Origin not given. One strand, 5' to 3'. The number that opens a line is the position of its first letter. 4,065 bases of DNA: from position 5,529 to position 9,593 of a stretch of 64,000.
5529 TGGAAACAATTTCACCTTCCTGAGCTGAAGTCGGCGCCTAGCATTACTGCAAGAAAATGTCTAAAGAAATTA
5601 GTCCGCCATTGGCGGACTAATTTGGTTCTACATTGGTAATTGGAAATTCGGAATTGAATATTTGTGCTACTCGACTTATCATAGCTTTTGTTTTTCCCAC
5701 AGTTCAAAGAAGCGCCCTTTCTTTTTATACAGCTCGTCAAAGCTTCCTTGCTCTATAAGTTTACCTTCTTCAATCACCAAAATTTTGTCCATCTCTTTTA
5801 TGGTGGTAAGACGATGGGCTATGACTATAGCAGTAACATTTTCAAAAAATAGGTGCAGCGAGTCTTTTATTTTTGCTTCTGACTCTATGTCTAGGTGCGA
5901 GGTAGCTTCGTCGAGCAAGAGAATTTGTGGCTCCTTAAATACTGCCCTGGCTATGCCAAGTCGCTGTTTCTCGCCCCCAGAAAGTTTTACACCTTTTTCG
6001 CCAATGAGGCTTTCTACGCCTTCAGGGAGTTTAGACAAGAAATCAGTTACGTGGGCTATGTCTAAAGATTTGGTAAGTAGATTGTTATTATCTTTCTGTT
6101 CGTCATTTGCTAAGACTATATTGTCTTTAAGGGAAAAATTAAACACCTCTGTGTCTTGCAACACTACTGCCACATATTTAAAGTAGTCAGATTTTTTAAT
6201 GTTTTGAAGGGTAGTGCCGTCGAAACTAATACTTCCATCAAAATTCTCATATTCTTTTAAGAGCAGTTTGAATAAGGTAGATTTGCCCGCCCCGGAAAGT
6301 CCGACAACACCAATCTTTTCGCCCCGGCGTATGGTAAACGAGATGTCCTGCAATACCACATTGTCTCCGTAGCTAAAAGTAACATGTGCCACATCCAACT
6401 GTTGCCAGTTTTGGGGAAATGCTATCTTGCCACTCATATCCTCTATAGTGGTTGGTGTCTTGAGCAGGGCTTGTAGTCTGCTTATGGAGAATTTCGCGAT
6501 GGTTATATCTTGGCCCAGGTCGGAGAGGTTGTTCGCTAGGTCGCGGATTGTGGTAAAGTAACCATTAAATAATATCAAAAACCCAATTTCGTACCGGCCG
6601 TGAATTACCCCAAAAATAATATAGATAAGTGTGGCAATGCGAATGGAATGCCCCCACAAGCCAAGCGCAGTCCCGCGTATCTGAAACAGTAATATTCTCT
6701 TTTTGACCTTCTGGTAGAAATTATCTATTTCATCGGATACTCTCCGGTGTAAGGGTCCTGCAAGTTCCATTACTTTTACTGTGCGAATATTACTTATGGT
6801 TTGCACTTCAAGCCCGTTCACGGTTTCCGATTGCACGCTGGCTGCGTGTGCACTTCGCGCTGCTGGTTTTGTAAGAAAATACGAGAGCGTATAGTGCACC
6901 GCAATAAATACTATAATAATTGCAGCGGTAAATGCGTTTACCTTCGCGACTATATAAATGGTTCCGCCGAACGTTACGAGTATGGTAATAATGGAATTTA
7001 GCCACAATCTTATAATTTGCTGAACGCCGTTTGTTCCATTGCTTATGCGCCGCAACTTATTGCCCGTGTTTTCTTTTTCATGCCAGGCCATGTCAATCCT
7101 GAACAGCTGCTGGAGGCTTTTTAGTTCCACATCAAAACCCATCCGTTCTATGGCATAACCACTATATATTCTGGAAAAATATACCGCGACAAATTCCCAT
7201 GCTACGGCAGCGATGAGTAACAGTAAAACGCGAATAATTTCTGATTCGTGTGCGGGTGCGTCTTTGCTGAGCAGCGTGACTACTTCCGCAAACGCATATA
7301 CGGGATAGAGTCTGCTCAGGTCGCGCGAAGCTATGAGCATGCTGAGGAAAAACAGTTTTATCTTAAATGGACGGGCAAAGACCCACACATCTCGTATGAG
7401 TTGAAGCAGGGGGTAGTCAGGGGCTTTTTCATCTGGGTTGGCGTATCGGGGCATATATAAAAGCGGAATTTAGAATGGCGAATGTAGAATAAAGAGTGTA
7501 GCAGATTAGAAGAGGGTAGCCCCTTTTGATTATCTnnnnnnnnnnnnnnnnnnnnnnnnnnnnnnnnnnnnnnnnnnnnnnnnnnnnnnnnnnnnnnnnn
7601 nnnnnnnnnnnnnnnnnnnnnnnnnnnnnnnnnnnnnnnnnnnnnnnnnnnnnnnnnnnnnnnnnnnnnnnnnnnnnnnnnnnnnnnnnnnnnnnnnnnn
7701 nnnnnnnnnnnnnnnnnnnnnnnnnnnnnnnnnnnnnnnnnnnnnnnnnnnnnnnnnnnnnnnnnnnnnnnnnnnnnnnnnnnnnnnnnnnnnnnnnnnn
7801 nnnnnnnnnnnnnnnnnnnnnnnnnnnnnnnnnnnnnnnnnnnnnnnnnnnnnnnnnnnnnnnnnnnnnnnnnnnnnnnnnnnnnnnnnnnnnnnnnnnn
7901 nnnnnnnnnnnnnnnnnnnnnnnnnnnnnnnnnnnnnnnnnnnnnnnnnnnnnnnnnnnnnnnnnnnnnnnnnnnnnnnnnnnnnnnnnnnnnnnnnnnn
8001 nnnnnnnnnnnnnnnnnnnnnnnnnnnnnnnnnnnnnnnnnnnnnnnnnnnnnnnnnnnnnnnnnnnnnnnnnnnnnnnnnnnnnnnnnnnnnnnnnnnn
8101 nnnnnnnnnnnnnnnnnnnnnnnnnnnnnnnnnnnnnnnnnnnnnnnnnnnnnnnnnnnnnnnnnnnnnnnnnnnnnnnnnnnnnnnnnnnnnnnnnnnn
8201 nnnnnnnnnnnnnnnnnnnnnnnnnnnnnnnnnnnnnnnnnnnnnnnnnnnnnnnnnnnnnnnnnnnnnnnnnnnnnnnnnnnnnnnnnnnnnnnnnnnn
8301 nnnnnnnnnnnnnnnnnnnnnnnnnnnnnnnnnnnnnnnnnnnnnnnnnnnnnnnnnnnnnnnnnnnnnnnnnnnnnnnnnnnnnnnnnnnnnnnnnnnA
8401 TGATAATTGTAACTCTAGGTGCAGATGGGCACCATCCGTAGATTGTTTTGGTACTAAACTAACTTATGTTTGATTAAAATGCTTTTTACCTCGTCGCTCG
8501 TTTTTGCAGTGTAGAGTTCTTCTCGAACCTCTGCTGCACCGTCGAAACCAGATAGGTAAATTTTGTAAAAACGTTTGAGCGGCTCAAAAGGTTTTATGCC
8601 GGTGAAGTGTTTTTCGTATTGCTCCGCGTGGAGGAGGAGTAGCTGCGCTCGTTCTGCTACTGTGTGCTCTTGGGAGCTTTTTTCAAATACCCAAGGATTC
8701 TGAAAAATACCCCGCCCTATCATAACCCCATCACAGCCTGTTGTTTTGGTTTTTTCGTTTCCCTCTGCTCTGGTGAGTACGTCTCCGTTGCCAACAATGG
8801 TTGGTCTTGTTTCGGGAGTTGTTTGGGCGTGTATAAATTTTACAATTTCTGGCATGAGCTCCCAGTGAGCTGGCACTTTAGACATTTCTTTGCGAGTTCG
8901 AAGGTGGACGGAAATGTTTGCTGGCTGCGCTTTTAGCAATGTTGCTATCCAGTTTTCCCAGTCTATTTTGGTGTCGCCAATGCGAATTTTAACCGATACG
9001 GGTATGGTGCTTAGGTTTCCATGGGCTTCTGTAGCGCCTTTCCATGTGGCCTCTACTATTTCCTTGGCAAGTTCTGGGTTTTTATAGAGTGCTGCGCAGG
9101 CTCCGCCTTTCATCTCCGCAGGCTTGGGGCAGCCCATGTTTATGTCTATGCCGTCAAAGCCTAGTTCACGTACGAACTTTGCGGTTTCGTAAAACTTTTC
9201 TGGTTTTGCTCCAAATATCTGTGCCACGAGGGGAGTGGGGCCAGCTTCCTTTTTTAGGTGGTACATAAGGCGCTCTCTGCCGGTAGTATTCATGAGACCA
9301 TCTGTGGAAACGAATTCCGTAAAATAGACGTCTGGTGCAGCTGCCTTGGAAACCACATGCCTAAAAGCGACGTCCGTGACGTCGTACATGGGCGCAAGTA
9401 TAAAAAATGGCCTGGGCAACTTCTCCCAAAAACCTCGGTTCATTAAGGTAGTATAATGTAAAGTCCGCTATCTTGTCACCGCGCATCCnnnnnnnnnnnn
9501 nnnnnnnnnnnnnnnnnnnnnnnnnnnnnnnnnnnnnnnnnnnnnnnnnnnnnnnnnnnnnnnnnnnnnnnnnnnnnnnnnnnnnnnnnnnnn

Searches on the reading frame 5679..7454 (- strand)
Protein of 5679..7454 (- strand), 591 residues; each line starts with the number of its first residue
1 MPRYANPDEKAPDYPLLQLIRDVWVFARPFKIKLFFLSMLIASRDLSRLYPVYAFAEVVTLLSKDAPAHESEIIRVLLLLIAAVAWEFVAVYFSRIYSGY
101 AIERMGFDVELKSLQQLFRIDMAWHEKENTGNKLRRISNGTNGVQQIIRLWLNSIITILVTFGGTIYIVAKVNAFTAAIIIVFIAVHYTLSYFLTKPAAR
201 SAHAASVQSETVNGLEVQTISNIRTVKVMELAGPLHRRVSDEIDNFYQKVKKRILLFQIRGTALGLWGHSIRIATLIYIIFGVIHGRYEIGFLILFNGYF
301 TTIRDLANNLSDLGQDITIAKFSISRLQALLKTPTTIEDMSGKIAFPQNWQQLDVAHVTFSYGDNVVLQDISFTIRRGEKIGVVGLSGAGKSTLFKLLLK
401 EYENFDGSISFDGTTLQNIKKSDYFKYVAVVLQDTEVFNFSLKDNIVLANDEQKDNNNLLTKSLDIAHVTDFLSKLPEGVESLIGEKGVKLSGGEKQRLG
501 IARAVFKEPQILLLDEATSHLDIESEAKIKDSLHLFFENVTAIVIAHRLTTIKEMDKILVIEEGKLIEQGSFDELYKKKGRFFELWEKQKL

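Call 52: search_protein_families(library=pfam, proteins=[window:5679-7454:-], max_evalue=0.00001)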
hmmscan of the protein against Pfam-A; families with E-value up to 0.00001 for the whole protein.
window:5679-7454:- (591 aa): 3 families
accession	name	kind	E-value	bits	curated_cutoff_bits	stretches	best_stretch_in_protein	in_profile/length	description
PF00005.33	ABC_tran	-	1.7e-30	106.8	25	1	368-519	1-137/137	ABC transporter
PF00664.28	ABC_membrane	-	9e-23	81.8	28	1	53-303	20-270/274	ABC transporter transmembrane region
PF02463.25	SMC_N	-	2.1e-06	27.8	40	0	463-561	135-211/220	RecF/RecN/SMC N terminal domain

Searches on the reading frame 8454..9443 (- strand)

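Call 52: search_protein_families(library=pfam, proteins=[window:8454-9443:-], max_evalue=0.00001)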
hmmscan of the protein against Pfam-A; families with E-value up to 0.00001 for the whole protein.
window:8454-9443:- (329 aa): 1 family
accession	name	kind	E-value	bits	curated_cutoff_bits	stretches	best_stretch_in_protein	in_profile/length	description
PF01207.24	Dus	-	1.4e-56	192.3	20.4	1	15-321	1-300/311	Dihydrouridine synthase (Dus)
